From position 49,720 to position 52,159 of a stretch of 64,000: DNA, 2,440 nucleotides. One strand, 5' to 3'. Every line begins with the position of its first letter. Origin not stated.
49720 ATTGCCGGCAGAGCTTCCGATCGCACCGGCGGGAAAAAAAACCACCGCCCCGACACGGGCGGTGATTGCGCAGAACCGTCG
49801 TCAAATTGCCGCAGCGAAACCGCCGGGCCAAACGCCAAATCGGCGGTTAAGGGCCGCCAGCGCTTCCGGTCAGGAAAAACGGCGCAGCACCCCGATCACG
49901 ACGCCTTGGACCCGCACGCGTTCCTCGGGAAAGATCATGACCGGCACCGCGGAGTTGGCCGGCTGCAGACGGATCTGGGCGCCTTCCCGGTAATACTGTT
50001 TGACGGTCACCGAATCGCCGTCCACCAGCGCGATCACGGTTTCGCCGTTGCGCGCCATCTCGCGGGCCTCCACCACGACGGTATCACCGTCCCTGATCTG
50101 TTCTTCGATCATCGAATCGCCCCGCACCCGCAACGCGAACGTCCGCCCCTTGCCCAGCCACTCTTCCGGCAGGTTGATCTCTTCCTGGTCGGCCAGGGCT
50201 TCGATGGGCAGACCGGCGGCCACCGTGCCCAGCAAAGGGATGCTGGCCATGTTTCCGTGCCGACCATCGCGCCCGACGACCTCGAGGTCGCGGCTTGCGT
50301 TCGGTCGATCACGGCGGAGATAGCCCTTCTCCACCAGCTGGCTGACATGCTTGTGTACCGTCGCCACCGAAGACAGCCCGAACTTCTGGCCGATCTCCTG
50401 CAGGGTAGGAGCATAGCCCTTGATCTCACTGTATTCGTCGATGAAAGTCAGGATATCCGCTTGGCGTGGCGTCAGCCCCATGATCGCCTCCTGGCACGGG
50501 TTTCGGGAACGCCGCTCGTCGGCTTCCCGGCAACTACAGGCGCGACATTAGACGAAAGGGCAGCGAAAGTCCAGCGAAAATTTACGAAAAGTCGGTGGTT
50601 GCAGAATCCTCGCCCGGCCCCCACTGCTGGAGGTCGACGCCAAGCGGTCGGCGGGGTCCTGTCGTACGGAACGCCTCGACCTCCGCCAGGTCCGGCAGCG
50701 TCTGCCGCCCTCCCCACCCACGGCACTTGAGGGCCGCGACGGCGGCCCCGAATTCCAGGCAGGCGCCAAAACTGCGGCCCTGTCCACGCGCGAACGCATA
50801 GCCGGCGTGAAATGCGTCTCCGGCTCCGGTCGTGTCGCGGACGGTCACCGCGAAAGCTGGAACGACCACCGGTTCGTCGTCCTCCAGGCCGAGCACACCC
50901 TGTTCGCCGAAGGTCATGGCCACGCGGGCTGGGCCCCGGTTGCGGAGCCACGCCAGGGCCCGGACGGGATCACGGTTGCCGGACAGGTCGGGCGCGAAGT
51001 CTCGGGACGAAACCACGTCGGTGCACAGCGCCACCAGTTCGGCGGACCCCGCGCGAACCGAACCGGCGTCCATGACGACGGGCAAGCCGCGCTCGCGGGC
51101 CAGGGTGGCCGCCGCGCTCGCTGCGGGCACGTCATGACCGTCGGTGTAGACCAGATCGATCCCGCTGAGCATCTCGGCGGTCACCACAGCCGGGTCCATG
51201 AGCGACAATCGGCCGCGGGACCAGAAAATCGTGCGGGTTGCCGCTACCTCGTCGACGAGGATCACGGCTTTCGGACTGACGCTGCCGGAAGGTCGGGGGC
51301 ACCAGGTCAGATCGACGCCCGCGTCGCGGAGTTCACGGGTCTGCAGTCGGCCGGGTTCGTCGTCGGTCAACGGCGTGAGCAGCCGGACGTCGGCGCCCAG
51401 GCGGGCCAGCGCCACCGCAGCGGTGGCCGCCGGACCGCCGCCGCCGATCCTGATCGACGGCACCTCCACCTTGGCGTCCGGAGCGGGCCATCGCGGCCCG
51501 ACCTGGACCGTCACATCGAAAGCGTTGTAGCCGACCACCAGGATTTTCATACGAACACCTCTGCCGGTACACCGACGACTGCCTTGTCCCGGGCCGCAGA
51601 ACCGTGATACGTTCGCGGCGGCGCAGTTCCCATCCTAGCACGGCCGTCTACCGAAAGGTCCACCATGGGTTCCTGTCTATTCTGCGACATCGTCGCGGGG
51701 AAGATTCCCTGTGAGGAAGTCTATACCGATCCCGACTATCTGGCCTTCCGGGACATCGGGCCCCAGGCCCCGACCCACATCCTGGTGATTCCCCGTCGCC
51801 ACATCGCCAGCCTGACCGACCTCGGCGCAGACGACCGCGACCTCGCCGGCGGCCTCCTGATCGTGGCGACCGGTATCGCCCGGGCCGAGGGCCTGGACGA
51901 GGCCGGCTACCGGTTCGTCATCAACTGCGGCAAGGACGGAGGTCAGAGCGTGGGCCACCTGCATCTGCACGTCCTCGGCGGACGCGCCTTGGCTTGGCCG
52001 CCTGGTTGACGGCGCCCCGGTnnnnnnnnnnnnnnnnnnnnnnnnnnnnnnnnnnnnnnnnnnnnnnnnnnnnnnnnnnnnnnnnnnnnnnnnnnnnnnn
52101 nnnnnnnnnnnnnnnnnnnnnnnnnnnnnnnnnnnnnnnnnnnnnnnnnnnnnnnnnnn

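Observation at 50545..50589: Four phased CGAAA direct repeats over the lexA promoter: candidate unusual SOS box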

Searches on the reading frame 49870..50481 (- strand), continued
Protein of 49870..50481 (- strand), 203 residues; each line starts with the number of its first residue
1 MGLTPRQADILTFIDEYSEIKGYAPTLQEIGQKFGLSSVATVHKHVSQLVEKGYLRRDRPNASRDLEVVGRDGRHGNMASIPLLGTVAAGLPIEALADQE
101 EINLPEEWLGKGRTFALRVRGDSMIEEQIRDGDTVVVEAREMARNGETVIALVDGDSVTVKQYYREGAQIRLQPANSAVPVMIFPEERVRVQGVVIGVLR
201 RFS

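Call 70: search_solved_structures(query=A1, max_evalue=1)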
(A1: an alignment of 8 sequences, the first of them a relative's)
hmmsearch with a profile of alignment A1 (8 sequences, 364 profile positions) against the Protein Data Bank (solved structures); distinct sequences matched with E-value up to 1: 23.
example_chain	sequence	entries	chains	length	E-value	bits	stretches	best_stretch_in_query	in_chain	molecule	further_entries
4irc_F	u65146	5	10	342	6.2e-11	45.1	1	64-207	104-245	DNA polymerase IV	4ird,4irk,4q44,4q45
6juq_A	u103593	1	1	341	1.9e-10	43.5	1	63-207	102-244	DNA polymerase IV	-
6jup_F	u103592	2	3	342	1.9e-10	43.5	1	63-207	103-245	DNA polymerase IV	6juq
4r8u_B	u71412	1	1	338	2e-10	43.5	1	64-207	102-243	DNA polymerase IV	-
4r8u_A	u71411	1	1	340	2e-10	43.4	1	64-207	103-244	DNA polymerase IV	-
4ir1_F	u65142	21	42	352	2.1e-10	43.3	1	64-207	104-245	DNA polymerase IV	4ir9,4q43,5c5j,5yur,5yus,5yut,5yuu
3gqc_A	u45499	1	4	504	2.3e-09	40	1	98-226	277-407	DNA repair protein REV1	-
7yll_A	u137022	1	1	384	2.5e-06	30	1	98-197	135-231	DNA polymerase IV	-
6jum_A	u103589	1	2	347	0.0017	20.7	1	141-246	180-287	DNA polymerase IV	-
4dez_A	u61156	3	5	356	0.0017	20.6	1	141-246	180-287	DNA polymerase IV 1 | DNA polymerase IV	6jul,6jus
6jun_F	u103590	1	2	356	0.0017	20.6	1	141-246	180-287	DNA polymerase IV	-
6juo_A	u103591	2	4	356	0.0017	20.6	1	141-246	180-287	DNA polymerase IV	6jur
4f50_A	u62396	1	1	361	0.03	16.5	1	99-218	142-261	DNA polymerase IV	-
1t3n_A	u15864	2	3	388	0.1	14.8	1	99-200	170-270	polymerase (DNA directed) iota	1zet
3h40_A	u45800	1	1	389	0.1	14.8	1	99-200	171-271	DNA polymerase iota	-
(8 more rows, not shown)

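Call 71: search_protein_families(library=ncbifam, alignment_id=A1, max_evalue=0.1)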
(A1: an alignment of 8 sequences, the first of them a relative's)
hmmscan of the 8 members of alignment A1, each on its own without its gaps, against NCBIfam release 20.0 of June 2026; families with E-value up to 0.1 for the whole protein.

A. member 1, L020:2391-3533:+ (381 aa): 5 families
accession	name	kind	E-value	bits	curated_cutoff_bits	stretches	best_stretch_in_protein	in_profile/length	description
NF002848.0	PRK03103.1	subfamily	3.5e-09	35.6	381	1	81-207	109-237/410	DNA polymerase IV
NF002677.0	PRK02406.1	equivalog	9e-08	31.6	256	1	112-207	142-235/357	DNA polymerase IV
NF002882.0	PRK03348.1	equivalog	5.8e-06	25.3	389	1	112-207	142-236/461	DNA polymerase IV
NF003015.0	PRK03858.1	subfamily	2.1e-05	23.8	367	1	82-199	107-224/399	DNA polymerase IV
NF002751.0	PRK02794.1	equivalog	0.00012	21.1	371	1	82-207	141-266/425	DNA polymerase IV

B. families by the number of members that match (of 8 scanned): 7 families
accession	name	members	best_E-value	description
NF002751.0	PRK02794.1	8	6e-10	DNA polymerase IV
NF002848.0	PRK03103.1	8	3.5e-09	DNA polymerase IV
NF003015.0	PRK03858.1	8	1.9e-08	DNA polymerase IV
NF002882.0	PRK03348.1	6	9.8e-10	DNA polymerase IV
NF002677.0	PRK02406.1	5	6.1e-09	DNA polymerase IV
NF010731.0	PRK14133.1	2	0.0047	DNA polymerase IV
NF002492.0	PRK01810.1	2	0.041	DNA polymerase IV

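Call 73: find_homologous_proteins(query=A1, max_evalue=1e-10)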
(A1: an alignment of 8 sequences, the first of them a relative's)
Query A1 (8 sequences) (381 aa, profile of the alignment): 31 proteins with E <= 1e-10 among 8000 candidates.
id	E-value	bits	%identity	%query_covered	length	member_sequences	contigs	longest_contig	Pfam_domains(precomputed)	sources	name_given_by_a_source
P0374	3.2e-160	551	34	93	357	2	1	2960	-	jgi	-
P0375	1.5e-157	542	34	81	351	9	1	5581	-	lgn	-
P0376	3.1e-157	541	37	82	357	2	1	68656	-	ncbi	-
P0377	1.3e-138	480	100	96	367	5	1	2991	-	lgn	-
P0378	9.5e-138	477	38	88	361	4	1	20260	-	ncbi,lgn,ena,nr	ncbi:hypothetical protein KJ682_00940 [bacterium]|nr:hypothetical protein [bacterium]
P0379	1.4e-121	424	38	87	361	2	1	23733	-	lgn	-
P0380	6.9e-118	412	33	77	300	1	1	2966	-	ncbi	ncbi:MAG: hypothetical protein ACYDIE_14785, partial [Candidatus Krumholzibacteriia bacterium]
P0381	3.1e-106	374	69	96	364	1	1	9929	PF21999.3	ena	-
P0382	3.8e-91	324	33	90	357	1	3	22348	-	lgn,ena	-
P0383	3.5e-90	321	34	80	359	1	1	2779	-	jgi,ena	-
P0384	6.7e-88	313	56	88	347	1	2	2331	-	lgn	-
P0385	1.2e-84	303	34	78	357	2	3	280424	-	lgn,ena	-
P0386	7.2e-78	280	36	90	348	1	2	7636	-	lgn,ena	-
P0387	2.6e-76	275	33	82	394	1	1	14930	-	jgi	jgi:hypothetical protein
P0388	9.4e-20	89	30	37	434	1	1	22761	PF00817.26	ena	-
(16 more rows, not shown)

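Call 74: find_encoding_contigs(protein=P0385, flank=3000, max_places=3)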
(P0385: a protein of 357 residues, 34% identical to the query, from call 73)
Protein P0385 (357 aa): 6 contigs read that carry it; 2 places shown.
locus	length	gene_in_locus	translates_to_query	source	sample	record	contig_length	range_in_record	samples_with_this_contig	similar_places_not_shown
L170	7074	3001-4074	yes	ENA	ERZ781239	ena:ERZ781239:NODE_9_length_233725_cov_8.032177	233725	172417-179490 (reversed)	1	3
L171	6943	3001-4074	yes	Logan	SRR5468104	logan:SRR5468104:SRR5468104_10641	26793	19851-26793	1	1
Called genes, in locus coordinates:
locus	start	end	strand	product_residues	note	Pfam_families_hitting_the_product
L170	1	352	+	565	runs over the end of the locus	-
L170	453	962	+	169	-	-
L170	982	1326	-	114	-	PF11969:DcpS_C, PF01230:HIT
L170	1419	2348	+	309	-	PF00294:PfkB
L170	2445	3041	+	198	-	PF01726:LexA_DNA_bind, PF12802:MarR_2 (weak), PF00717:Peptidase_S24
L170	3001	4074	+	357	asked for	-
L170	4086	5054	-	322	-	PF01904:DUF72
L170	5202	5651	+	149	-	PF00011:HSP20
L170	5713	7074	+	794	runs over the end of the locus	PF02190:LON_substr_bdg, PF13191:AAA_16 (faint), PF00004:AAA, PF07728:AAA_5 (weak), PF22667:Lon_lid, PF05362:Lon_C, PF13541:ChlI (weak)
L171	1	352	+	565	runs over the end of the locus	-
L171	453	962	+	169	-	-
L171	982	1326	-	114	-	PF11969:DcpS_C, PF01230:HIT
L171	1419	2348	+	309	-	PF00294:PfkB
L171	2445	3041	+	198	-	PF01726:LexA_DNA_bind, PF12802:MarR_2 (weak), PF00717:Peptidase_S24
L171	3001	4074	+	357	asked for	-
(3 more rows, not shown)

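Call 75: find_encoding_contigs(protein=P0387, flank=3000, max_places=2)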
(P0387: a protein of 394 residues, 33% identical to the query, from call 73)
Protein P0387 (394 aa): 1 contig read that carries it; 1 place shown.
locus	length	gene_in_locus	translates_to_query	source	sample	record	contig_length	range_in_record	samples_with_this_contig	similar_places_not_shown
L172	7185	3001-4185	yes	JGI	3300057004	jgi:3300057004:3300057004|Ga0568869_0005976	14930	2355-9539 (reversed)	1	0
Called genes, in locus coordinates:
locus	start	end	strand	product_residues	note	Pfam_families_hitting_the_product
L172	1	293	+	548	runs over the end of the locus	PF13620:CarboxypepD_reg (faint)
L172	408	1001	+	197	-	-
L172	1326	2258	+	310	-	PF00294:PfkB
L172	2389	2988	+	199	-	PF01726:LexA_DNA_bind, PF00717:Peptidase_S24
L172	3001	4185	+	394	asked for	-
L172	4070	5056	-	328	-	PF01904:DUF72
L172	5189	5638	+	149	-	PF00011:HSP20, PF17886:ArsA_HSP20 (faint)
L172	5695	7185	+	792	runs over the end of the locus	PF02190:LON_substr_bdg, PF00004:AAA, PF07728:AAA_5 (weak), PF22667:Lon_lid, PF05362:Lon_C, PF13541:ChlI (weak)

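Call 76: find_encoding_contigs(protein=P0382, flank=3000, max_places=3)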
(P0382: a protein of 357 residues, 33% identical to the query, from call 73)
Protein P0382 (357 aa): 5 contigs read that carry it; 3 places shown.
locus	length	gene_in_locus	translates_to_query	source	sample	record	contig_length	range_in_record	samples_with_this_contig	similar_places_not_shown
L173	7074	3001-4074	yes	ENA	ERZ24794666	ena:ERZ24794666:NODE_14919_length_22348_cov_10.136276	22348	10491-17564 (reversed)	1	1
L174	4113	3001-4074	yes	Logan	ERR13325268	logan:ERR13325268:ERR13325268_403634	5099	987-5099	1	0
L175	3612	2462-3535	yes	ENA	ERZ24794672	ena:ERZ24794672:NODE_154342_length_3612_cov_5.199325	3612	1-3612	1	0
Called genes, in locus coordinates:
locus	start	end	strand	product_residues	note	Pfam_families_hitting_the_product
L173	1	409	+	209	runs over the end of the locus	-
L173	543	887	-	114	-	PF11969:DcpS_C, PF01230:HIT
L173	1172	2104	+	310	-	PF00294:PfkB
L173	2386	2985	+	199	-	PF01726:LexA_DNA_bind, PF12802:MarR_2 (weak), PF00717:Peptidase_S24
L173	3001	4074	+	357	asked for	-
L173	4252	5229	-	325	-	PF01904:DUF72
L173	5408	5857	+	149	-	PF00011:HSP20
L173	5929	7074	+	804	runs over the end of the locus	PF02190:LON_substr_bdg, PF00004:AAA, PF07728:AAA_5 (weak), PF22667:Lon_lid, PF05362:Lon_C, PF13541:ChlI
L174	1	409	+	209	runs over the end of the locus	-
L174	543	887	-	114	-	PF11969:DcpS_C, PF01230:HIT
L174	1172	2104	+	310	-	PF00294:PfkB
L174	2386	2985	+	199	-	PF01726:LexA_DNA_bind, PF12802:MarR_2 (weak), PF00717:Peptidase_S24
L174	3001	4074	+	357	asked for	-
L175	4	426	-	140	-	PF11969:DcpS_C, PF01230:HIT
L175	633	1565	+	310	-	PF00294:PfkB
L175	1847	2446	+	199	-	PF01726:LexA_DNA_bind, PF12802:MarR_2 (weak), PF00717:Peptidase_S24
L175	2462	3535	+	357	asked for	-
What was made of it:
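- Tried and rejected: Every copy recovered is fused to lexA (calls 73-76).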

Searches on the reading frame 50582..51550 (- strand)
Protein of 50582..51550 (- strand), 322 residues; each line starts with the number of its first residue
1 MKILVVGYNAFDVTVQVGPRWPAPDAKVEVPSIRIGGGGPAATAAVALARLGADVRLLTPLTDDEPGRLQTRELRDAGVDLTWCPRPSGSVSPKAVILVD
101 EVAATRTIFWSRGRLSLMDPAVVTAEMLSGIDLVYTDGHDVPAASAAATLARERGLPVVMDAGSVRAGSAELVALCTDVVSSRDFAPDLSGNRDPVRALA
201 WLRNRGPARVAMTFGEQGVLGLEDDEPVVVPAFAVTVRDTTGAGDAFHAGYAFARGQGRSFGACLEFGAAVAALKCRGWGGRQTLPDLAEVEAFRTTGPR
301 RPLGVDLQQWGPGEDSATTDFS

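Call 65: search_protein_families(library=pfam, proteins=[window:50582-51550:-], max_evalue=0.001)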
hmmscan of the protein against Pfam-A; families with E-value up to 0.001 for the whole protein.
window:50582-51550:- (322 aa): 2 families
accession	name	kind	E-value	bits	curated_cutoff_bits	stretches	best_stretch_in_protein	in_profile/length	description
PF00294.29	PfkB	-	1.8e-35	123.2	25.8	1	3-286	4-300/302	pfkB family carbohydrate kinase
PF13579.12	Glyco_trans_4_4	-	1e-05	26.4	29.7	1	44-162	10-101/158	Glycosyl transferase 4-like domain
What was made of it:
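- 50582..51550 (-): Upstream pfkB-family sugar kinase gene. Context only: its 3' end overlaps R4. PF00294 at 1.8e-35 (call 65).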

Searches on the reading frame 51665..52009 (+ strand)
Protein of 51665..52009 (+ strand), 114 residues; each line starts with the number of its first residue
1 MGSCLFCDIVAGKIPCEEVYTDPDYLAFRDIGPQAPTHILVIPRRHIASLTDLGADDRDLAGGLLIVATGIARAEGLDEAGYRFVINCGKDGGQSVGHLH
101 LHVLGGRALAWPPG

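Call 65: search_protein_families(library=pfam, proteins=[window:51665-52009:+], max_evalue=0.001)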
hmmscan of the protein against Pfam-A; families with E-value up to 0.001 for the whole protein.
window:51665-52009:+ (114 aa): 2 families
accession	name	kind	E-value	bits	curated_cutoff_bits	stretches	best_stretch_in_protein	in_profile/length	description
PF01230.28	HIT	-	3.1e-26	92.3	21.5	1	12-108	2-97/98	HIT domain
PF11969.13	DcpS_C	-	2.4e-22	80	24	1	3-105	1-101/114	Scavenger mRNA decapping enzyme C-term binding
